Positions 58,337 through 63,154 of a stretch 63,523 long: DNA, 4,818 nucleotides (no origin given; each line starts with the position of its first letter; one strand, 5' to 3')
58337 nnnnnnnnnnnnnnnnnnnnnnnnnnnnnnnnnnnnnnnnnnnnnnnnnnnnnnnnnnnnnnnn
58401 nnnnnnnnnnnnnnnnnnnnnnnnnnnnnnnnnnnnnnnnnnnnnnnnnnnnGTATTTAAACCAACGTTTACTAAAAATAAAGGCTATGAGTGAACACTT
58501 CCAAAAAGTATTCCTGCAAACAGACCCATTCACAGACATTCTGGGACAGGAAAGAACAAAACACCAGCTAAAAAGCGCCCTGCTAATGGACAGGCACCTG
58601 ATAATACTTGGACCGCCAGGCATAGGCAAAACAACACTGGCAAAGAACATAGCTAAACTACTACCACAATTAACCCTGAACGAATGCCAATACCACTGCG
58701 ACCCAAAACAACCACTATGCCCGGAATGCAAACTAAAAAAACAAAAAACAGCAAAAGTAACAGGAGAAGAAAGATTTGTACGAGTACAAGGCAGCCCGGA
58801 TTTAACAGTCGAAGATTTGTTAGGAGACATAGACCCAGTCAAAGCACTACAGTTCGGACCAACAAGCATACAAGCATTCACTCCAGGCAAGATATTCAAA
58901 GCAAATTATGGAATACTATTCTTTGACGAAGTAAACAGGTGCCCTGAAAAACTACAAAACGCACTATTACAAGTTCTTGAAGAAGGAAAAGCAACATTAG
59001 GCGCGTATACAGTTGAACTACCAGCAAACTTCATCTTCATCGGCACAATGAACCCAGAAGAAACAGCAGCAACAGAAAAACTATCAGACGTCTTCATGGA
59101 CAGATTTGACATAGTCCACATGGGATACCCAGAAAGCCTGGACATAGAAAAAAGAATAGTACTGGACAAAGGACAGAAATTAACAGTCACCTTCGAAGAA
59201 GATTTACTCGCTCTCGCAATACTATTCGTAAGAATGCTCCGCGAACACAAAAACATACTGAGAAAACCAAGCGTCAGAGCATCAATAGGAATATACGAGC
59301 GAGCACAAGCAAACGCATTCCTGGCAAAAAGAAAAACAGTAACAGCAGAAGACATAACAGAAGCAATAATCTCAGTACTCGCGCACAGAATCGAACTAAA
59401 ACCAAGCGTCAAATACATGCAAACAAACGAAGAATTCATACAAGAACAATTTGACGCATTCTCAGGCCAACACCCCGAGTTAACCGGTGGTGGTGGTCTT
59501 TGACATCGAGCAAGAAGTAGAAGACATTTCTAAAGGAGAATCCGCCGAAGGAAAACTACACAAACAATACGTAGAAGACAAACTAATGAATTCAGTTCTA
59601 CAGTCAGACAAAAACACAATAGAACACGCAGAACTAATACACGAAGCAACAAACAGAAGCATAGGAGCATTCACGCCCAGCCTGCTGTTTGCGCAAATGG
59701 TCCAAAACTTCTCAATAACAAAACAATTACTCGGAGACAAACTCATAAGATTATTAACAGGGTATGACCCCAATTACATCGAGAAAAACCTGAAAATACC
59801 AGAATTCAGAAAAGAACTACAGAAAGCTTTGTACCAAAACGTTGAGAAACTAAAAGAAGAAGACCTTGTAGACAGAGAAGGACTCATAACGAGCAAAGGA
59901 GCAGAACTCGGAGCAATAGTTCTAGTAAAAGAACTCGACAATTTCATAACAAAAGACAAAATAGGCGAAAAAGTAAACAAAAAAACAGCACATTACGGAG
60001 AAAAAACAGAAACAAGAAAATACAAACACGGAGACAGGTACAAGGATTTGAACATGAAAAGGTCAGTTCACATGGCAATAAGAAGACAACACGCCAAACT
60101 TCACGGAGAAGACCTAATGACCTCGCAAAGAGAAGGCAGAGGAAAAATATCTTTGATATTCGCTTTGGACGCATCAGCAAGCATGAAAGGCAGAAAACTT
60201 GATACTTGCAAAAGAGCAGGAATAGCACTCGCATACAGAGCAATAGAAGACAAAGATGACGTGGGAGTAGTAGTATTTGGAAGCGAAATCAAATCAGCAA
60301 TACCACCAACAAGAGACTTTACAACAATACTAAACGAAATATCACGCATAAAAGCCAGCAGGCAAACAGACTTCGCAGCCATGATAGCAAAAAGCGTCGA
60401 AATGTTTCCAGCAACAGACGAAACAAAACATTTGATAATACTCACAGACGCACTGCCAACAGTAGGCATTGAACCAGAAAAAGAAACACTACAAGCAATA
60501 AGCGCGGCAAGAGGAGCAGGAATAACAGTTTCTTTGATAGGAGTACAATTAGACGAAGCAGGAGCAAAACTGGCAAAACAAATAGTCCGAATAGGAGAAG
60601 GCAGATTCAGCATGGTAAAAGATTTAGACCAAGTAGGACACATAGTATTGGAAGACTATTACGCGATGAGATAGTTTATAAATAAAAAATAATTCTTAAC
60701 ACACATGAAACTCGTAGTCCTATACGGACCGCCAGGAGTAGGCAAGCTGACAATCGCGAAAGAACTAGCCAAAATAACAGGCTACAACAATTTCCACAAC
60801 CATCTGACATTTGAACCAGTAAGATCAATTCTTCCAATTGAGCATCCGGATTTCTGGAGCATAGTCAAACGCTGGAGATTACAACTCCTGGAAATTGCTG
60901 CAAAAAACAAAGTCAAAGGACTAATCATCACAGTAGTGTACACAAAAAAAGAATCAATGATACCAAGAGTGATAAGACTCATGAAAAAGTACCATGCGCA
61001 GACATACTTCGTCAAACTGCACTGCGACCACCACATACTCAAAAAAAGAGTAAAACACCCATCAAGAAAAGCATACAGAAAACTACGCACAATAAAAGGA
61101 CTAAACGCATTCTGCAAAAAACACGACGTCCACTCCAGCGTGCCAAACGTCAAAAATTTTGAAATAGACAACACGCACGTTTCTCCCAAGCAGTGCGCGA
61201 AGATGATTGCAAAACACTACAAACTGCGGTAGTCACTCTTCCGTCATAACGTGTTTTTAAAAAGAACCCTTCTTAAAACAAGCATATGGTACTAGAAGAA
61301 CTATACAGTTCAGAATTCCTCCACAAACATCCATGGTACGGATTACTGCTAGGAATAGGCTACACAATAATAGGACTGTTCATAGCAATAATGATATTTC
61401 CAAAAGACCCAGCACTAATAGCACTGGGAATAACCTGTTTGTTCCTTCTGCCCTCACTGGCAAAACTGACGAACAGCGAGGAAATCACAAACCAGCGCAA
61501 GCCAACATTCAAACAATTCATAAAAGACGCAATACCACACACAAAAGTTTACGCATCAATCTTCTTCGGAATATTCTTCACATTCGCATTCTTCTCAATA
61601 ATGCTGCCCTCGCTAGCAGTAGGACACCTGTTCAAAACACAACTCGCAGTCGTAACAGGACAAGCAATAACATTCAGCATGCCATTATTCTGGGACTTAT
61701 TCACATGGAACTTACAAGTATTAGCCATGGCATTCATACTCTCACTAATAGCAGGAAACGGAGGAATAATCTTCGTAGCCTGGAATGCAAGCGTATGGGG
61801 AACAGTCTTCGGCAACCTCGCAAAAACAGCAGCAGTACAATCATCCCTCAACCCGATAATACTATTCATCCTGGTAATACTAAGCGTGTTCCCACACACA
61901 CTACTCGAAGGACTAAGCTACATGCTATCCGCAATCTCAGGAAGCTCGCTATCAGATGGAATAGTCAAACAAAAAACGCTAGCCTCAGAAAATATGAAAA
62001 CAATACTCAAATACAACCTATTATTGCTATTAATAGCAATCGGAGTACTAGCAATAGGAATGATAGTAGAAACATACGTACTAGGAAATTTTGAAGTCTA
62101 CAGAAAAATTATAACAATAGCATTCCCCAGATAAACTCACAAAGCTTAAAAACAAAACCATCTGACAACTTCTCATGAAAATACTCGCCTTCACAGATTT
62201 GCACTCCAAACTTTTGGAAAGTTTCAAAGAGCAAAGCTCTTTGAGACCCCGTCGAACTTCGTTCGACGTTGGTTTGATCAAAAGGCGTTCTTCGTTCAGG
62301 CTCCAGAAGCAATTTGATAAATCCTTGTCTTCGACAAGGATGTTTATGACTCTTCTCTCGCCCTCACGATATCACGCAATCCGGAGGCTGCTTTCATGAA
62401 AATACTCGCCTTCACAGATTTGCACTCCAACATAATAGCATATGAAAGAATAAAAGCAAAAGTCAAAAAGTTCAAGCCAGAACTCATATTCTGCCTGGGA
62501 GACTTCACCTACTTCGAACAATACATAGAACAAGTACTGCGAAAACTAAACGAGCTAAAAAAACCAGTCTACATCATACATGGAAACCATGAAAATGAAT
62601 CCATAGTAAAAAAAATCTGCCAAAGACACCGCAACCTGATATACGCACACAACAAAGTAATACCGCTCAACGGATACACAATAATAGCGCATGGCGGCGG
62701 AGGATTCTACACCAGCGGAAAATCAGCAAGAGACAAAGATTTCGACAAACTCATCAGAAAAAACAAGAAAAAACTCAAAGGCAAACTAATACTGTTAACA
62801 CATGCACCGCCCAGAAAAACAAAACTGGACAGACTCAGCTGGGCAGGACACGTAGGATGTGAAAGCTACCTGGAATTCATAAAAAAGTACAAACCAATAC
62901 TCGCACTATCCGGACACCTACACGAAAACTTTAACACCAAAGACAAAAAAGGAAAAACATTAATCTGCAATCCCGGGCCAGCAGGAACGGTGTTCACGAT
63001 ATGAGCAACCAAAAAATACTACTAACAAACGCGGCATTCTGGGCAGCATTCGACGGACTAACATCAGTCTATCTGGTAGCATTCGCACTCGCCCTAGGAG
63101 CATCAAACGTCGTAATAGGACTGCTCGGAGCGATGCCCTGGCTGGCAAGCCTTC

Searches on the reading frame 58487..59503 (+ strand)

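Call 68: search_protein_families(library=pfam, proteins=[window:58487-59503:+], max_evalue=0.00001)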
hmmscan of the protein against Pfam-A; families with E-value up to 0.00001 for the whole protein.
window:58487-59503:+ (338 aa): 12 families
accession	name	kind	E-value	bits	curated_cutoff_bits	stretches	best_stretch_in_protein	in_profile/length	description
PF07726.17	AAA_3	-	3.5e-21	75.9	27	1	93-207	23-129/131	ATPase family associated with various cellular activities (AAA)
PF01078.27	Mg_chelatase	-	4.6e-21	75.6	20.3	2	15-66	2-53/207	Magnesium chelatase, subunit ChlI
PF07728.20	AAA_5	-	3.7e-18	66.3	22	1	89-207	20-139/139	AAA domain (dynein-related subfamily)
PF17863.7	AAA_lid_2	-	4.1e-12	46.1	22.7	1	252-319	4-72/74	AAA lid domain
PF00158.32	Sigma54_activat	-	6.7e-11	42.6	20.2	1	132-199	85-154/168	Sigma-54 interaction domain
PF07724.20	AAA_2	-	6.6e-09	36.5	27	1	38-193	6-128/166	AAA domain (Cdc48 subfamily)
PF00004.35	AAA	-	2.9e-08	34.6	21.2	0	39-59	2-22/131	ATPase family associated with various cellular activities (AAA)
PF20030.5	bpMoxR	-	6e-08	32.4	27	0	123-207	74-164/205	MoxR domain in the MoxR-vWA-beta-propeller ternary systems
PF00493.29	MCM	-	5.1e-07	29.5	23.3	0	132-211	113-202/224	MCM P-loop domain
PF08298.17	AAA_PrkA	-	2.1e-06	27.5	25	0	108-224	200-319/358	PrkA AAA domain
PF05496.18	RuvB_N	-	4.5e-06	26.9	27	0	16-58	7-56/159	Holliday junction DNA helicase RuvB P-loop domain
PF20720.3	nSTAND3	-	5.3e-06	26.6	27.2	0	27-58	9-40/155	Novel STAND NTPase 3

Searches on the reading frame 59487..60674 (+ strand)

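Call 68: search_protein_families(library=pfam, proteins=[window:59487-60674:+], max_evalue=0.00001)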
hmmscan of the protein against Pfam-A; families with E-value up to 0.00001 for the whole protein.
window:59487-60674:+ (395 aa): 4 families
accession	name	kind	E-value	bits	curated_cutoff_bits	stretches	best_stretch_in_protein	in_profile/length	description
PF13519.12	VWA_2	-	2.6e-13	50.9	27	1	223-322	1-106/107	von Willebrand factor type A domain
PF00092.34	VWA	-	1.4e-12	48.7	23.8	1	223-386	2-171/174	von Willebrand factor type A domain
PF13768.12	VWA_3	-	2.3e-08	34.7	27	1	223-373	3-152/155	von Willebrand factor type A domain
PF01882.25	DUF58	-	2.7e-06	27.2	23.4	1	175-325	1-146/216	Protein of unknown function DUF58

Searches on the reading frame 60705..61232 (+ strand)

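Call 68: search_protein_families(library=pfam, proteins=[window:60705-61232:+], max_evalue=0.00001)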
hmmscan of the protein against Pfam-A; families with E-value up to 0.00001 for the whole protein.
window:60705-61232:+ (175 aa): 2 families
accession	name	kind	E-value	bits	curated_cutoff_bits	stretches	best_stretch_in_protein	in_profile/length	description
PF07931.18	CPT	-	1.8e-07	31.6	22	1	73-172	84-171/172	Chloramphenicol phosphotransferase-like protein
PF13238.12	AAA_18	-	1.8e-06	28.9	29.4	1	4-120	1-112/128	AAA domain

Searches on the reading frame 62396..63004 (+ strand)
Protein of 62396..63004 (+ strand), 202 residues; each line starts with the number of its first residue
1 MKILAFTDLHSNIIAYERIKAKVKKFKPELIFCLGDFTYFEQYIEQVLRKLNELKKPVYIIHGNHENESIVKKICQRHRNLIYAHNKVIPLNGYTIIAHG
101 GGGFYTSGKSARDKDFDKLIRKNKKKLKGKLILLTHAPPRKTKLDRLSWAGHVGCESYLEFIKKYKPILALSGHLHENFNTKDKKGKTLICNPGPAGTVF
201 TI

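Call 60: find_encoding_contigs(protein=window:62396-63004:+, flank=1500, max_places=10)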
Protein window:62396-63004:+ (202 aa): 1 contig read that carries it; 1 place shown.
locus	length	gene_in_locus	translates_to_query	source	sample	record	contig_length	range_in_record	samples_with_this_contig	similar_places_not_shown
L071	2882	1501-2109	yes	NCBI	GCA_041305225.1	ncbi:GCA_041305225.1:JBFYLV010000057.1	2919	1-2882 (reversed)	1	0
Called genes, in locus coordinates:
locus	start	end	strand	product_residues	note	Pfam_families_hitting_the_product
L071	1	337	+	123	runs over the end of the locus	?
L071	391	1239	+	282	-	PF01944:SpoIIM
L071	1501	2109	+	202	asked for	PF00149:Metallophos, PF12850:Metallophos_2, PF14582:Metallophos_3 (faint)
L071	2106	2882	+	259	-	?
